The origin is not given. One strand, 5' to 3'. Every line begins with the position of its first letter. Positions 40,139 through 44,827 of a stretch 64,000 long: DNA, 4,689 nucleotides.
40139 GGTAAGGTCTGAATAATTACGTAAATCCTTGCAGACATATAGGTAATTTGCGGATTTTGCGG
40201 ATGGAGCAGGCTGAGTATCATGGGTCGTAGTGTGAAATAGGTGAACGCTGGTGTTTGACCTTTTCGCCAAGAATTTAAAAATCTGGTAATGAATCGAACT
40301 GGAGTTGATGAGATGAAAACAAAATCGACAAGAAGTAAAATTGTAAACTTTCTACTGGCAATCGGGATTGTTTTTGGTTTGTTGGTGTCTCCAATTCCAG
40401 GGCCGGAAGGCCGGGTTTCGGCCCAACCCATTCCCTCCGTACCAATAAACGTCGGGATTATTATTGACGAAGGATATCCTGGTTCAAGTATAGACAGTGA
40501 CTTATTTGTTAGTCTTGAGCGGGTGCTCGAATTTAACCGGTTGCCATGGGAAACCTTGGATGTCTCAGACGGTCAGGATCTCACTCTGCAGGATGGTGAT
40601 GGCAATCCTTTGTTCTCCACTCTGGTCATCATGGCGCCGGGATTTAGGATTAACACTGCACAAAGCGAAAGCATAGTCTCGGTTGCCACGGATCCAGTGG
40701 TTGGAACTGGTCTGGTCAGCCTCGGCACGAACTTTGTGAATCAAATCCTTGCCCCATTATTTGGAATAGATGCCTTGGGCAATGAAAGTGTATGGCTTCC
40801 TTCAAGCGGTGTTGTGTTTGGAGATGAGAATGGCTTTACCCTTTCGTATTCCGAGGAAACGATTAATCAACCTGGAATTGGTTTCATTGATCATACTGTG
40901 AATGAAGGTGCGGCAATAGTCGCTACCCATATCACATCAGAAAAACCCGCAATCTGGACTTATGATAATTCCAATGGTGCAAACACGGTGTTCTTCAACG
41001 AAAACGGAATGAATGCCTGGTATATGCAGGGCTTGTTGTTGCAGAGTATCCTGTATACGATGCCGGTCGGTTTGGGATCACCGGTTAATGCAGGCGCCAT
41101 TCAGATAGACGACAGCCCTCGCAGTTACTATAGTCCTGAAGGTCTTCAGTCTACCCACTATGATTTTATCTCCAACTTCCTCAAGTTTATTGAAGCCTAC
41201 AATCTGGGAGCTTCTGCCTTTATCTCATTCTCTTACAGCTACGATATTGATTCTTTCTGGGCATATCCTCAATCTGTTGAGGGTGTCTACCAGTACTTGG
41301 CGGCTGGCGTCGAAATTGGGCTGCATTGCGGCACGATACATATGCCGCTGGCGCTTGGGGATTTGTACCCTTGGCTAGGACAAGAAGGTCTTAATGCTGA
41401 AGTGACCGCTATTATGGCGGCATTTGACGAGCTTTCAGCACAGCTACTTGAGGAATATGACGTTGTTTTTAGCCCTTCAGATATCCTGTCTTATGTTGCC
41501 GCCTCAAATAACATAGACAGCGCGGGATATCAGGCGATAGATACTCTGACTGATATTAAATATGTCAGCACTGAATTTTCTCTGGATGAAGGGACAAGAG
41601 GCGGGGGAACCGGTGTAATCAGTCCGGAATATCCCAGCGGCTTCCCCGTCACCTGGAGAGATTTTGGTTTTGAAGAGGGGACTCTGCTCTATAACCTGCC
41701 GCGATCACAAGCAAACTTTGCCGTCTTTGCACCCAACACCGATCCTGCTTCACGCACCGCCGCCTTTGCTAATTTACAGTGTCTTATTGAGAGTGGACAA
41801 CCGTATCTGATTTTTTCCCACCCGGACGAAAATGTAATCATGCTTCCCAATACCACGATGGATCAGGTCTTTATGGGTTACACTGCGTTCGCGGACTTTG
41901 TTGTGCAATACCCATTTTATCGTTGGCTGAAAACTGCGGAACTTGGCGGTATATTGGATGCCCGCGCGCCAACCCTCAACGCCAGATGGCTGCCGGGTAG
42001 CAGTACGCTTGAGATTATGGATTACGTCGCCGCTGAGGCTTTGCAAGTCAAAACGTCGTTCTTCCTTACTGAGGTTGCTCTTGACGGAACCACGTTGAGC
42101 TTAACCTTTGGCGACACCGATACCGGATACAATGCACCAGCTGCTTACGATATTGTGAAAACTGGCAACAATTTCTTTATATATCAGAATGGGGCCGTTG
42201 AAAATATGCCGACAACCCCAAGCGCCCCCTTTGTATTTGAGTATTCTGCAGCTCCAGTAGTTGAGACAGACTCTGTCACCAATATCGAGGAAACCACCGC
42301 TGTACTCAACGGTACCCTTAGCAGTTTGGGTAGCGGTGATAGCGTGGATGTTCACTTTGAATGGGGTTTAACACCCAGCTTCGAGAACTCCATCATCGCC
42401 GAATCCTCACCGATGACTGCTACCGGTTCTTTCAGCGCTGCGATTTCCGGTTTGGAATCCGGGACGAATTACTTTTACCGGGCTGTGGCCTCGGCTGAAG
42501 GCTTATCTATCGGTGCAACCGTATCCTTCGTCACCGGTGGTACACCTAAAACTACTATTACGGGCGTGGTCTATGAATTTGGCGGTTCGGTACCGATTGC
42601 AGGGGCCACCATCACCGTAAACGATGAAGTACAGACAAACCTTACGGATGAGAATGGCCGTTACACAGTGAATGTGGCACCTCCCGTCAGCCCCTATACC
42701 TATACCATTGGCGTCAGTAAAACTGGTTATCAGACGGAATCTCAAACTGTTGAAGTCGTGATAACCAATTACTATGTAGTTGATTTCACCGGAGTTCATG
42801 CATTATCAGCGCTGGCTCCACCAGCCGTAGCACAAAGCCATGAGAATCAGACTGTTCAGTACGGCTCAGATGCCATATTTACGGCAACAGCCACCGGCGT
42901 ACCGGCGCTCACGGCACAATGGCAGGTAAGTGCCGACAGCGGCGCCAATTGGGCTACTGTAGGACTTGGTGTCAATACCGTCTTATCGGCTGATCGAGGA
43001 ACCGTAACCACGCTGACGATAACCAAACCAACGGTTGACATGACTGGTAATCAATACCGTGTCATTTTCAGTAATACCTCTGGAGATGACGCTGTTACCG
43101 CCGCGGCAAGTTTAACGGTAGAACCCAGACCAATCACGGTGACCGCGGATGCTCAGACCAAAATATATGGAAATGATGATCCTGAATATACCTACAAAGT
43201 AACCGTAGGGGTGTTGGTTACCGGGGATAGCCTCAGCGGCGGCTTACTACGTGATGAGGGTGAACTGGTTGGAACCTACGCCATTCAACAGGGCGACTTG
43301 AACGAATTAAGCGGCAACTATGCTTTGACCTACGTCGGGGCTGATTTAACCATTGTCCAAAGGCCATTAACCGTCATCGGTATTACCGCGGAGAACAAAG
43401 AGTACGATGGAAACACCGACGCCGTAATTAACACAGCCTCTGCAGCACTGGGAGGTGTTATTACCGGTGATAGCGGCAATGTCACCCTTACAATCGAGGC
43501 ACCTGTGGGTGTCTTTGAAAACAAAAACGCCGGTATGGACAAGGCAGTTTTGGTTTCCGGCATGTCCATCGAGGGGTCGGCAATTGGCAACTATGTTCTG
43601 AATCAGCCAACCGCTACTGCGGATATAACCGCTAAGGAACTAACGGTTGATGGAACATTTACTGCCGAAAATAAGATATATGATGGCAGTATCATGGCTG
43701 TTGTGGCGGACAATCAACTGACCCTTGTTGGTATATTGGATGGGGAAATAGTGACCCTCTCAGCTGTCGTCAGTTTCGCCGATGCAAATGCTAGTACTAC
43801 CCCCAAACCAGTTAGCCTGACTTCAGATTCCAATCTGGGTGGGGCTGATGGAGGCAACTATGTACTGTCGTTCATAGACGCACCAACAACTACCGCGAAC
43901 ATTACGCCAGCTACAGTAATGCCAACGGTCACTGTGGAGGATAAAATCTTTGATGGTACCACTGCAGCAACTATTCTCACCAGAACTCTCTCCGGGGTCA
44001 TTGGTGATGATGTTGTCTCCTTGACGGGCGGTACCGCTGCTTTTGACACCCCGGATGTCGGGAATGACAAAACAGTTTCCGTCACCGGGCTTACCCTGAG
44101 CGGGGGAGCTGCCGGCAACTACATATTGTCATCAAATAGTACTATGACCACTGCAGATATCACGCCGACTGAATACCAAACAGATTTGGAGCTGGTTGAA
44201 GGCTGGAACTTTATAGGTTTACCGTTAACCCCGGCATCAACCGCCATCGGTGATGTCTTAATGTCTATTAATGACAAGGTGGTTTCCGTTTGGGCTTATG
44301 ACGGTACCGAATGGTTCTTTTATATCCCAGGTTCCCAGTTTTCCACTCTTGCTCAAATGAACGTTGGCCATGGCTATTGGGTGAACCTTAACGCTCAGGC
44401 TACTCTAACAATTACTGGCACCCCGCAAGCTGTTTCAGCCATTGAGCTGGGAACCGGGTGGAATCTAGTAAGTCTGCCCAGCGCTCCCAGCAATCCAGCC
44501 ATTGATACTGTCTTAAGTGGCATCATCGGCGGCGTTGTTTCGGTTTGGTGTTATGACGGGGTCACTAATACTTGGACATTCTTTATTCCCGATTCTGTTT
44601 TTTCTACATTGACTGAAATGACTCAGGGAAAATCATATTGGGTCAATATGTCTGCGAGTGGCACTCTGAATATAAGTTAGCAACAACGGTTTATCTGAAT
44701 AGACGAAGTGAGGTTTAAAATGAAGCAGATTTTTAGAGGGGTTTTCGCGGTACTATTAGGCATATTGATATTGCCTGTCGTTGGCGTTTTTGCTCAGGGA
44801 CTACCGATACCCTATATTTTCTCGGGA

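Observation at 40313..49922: Two giant paralogous surface proteins share a ~600-aa module with PgaB/CE4-like metal-site motifs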

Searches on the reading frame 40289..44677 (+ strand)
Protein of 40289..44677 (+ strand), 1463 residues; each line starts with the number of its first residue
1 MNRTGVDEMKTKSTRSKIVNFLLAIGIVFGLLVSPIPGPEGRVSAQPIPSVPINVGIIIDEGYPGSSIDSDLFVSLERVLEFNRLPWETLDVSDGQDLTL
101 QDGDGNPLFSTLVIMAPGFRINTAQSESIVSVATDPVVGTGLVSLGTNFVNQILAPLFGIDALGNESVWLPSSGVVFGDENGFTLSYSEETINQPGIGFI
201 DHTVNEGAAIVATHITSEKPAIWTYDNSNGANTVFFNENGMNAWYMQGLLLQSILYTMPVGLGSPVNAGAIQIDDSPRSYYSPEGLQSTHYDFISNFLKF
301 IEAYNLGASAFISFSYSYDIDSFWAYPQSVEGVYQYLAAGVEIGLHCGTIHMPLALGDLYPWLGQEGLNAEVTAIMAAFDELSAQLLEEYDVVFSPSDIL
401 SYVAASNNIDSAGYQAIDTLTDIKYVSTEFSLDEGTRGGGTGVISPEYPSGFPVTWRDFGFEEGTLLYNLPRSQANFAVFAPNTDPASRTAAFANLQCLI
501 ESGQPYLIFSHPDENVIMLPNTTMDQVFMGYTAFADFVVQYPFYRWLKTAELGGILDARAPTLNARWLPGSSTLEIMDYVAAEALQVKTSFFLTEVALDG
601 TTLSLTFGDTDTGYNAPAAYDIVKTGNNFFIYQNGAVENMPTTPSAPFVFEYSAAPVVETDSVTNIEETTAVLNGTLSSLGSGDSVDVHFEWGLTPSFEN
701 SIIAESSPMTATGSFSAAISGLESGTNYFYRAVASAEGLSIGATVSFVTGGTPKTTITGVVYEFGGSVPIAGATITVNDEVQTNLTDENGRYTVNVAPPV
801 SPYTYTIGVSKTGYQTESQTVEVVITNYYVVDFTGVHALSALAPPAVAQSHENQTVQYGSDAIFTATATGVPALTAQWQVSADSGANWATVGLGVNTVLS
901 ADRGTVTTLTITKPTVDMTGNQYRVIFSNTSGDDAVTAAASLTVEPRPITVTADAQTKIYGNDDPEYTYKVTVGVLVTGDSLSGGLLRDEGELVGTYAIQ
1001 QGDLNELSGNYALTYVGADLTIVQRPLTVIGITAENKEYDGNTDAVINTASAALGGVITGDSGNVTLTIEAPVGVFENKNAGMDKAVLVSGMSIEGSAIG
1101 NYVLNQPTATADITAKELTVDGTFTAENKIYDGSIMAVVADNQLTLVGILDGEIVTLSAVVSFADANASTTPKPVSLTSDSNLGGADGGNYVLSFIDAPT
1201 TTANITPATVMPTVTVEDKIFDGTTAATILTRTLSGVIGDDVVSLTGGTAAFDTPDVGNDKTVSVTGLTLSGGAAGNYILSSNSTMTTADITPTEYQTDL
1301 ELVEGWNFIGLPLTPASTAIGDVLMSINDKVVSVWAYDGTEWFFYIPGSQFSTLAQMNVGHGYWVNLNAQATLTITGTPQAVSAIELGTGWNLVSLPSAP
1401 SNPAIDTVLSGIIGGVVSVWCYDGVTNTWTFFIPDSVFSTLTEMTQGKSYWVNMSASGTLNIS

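Call 7: search_protein_families(library=pfam, proteins=[window:40289-44677:+], max_evalue=0.1)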
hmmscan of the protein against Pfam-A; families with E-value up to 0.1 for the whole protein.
window:40289-44677:+ (1463 aa): 9 families
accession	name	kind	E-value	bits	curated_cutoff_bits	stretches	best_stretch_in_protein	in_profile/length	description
PF18657.6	YDG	-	2.8e-43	146.5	25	3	1208-1284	5-84/85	YDG domain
PF18676.6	MBG_2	-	7.9e-17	62.1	25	1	949-1021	1-72/72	MBG domain (YGX type)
PF09960.14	DUF2194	-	2.2e-09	36.6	30.4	1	203-434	188-427/582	Uncharacterised protein conserved in bacteria (DUF2194)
PF13715.12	CarbopepD_reg_2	-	2.9e-07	30.9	32.2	1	757-823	1-64/88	CarboxypepD_reg-like domain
PF07679.22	I-set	-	0.00013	22.4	23.7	1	845-938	1-86/90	Immunoglobulin I-set domain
PF16656.11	Pur_ac_phosph_N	-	0.0032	18.4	30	1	692-749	32-93/93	Purple acid Phosphatase, N-terminal domain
PF13927.12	Ig_3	-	0.0073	17.2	30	1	844-929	1-78/78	Immunoglobulin domain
PF16655.11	PhoD_N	-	0.016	16.2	30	1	684-743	26-87/90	PhoD-like phosphatase, N-terminal domain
PF16371.11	MetallophosN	-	0.028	15.1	35.6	0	774-807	12-44/77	N terminal of Calcineurin-like phosphoesterase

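Call 21: search_protein_families(library=ncbifam, proteins=[window:40289-44677:+], max_evalue=0.01)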
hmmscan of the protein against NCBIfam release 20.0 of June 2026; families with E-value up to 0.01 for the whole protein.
window:40289-44677:+ (1463 aa): 0 families

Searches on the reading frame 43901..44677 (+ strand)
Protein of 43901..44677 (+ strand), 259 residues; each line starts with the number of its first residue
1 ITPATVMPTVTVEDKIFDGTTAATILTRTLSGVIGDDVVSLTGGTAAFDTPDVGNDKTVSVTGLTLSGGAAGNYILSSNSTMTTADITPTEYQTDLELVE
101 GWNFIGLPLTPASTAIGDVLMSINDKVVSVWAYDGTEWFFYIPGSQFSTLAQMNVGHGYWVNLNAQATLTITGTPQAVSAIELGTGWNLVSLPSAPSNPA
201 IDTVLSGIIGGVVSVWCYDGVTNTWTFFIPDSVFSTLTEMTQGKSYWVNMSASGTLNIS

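Call 39: search_protein_families(library=pfam, proteins=[window:43901-44677:+], max_evalue=1)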
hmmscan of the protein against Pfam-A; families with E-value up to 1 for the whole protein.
window:43901-44677:+ (259 aa): 2 families
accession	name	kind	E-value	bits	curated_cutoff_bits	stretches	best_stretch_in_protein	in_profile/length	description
PF18657.6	YDG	-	3e-20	72.7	25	1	4-80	3-84/85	YDG domain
PF01344.31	Kelch_1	-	0.28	11.2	20.1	1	214-226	28-40/46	Kelch motif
